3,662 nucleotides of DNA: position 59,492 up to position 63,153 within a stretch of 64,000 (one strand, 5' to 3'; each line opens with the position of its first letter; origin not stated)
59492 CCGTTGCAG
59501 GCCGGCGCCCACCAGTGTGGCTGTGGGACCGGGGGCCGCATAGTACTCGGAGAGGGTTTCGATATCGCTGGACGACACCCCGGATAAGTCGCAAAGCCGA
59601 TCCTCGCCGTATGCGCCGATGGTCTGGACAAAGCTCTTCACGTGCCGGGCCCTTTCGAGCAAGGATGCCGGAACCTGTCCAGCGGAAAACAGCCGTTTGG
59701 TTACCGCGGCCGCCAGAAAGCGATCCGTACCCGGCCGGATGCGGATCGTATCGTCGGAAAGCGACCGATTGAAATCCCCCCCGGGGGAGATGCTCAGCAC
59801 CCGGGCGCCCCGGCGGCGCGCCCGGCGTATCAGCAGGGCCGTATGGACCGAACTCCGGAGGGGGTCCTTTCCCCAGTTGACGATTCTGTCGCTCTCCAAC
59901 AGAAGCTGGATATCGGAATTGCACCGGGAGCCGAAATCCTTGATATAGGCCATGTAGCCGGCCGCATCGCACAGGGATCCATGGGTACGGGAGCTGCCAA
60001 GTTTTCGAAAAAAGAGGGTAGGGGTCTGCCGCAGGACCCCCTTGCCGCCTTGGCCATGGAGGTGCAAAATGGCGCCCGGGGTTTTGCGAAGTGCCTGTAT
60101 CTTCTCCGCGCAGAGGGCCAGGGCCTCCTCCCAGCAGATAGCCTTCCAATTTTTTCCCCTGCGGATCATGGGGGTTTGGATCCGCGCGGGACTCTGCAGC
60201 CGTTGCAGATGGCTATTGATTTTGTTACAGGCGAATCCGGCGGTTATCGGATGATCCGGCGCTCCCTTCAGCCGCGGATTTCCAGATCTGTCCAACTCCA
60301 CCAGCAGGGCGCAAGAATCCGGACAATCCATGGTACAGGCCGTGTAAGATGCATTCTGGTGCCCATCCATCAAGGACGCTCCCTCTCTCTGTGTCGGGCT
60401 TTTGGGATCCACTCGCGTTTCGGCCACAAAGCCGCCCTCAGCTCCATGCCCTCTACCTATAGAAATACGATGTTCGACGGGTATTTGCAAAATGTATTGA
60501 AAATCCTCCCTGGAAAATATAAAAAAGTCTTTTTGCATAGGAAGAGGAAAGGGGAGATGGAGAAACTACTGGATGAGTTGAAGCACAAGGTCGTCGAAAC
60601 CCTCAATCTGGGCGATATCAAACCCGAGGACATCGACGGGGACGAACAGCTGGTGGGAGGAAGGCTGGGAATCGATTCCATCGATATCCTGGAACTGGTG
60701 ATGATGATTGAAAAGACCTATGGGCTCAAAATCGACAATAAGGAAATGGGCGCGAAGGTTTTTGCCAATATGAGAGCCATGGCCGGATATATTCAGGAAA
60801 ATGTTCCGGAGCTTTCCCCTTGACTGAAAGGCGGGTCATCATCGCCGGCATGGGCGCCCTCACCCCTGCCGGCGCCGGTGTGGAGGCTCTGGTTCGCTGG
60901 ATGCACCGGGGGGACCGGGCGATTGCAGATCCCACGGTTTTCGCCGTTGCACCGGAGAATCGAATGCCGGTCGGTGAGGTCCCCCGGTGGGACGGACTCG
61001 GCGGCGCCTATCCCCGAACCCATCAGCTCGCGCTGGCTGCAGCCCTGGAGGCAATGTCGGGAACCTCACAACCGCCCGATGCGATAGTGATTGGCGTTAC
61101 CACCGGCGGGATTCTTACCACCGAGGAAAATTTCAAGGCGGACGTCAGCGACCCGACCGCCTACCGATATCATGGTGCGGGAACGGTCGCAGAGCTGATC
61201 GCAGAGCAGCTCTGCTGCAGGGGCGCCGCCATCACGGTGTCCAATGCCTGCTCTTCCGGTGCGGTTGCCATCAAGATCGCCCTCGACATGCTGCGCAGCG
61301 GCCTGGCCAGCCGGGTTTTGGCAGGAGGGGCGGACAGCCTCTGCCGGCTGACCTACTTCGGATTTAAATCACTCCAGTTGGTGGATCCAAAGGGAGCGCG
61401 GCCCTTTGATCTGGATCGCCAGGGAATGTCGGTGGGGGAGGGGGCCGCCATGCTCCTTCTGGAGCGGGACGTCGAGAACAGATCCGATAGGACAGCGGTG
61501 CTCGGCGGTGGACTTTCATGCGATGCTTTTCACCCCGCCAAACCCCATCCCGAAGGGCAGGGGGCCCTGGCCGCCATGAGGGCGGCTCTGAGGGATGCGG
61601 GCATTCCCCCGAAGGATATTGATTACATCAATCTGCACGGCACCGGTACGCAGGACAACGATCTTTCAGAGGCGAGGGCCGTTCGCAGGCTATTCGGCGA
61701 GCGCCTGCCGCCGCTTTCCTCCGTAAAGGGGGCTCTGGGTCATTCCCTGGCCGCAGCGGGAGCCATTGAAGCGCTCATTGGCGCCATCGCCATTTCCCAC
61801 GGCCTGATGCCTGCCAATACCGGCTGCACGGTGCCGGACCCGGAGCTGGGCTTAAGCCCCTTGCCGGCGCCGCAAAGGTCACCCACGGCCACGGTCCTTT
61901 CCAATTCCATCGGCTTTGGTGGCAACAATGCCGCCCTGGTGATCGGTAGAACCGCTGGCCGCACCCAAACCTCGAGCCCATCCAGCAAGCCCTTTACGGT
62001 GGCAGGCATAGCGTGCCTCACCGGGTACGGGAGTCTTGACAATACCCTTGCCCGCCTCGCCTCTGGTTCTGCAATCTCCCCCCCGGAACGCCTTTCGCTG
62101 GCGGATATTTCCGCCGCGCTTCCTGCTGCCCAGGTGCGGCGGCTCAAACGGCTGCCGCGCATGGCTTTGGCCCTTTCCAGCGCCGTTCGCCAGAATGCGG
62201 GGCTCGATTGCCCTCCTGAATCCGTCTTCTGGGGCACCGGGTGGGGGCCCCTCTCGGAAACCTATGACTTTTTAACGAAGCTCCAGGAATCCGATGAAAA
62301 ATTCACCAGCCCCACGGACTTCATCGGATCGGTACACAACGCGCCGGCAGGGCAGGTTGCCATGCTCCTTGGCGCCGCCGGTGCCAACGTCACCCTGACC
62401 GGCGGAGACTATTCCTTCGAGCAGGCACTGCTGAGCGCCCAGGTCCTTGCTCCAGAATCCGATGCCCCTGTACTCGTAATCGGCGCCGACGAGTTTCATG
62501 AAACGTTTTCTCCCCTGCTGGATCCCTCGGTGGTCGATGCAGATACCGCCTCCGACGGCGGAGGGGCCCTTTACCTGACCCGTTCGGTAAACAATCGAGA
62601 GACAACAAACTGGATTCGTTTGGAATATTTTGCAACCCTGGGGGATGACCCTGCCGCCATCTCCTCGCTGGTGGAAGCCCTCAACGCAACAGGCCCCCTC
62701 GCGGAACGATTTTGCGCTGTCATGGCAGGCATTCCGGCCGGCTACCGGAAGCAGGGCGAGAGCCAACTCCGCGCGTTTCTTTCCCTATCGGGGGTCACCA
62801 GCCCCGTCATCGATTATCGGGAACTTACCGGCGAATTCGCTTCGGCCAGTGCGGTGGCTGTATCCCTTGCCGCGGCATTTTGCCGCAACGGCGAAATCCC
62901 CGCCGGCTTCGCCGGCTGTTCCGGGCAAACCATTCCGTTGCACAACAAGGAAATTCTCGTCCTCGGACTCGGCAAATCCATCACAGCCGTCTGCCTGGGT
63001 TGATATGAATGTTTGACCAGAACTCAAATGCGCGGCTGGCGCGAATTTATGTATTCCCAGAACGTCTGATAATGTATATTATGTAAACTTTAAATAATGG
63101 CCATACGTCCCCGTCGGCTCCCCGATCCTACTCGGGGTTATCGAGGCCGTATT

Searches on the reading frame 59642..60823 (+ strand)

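Call 11: search_protein_families(library=pfam, proteins=[window:59642-60823:+], max_evalue=0.001)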
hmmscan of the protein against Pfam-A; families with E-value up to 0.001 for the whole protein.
window:59642-60823:+ (393 aa): 1 family
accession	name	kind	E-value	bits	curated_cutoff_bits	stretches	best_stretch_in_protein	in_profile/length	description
PF00550.31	PP-binding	-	1.1e-06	29.2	20.8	1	318-369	8-54/67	Phosphopantetheine attachment site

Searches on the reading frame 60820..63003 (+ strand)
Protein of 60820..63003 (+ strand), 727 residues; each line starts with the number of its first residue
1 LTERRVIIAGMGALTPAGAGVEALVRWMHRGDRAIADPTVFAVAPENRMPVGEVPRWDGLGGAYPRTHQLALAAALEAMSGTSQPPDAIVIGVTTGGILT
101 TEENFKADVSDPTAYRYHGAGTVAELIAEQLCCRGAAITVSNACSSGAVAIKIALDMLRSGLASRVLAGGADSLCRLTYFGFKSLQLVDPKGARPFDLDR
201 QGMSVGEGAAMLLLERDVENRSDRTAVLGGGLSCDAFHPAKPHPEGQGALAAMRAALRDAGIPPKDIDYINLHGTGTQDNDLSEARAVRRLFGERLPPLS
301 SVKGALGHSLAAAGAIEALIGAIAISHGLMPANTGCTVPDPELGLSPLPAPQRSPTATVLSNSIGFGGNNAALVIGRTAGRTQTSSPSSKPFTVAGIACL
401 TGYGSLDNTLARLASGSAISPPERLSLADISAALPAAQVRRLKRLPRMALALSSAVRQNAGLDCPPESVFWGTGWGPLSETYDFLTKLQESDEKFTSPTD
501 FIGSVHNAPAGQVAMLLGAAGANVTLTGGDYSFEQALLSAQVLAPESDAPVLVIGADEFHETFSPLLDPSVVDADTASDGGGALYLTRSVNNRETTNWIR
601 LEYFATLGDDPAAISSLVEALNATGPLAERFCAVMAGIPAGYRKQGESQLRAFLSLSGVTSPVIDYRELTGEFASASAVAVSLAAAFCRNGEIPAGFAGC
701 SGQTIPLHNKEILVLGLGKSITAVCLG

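Call 11: search_protein_families(library=pfam, proteins=[window:60820-63003:+], max_evalue=0.001)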
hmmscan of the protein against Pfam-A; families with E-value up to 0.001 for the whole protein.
window:60820-63003:+ (727 aa): 5 families
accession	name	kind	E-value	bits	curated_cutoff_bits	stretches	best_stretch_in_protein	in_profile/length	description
PF00109.32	ketoacyl-synt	-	1.5e-29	103.8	20.8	2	67-217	89-249/252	Beta-ketoacyl synthase, N-terminal domain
PF02801.28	Ketoacyl-synt_C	-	3.5e-28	98.4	20.8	1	227-335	4-117/119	Beta-ketoacyl synthase, C-terminal domain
PF13723.12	Ketoacyl-synt_2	-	2e-15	57.5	25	1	432-561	20-143/223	Beta-ketoacyl synthase, N-terminal domain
PF08545.16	ACP_syn_III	-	5.9e-06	26.5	24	0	140-178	3-41/80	3-Oxoacyl-[acyl-carrier-protein (ACP)] synthase III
PF00108.29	Thiolase_N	-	7.5e-06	25.9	26.4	1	136-178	77-119/260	Thiolase, N-terminal domain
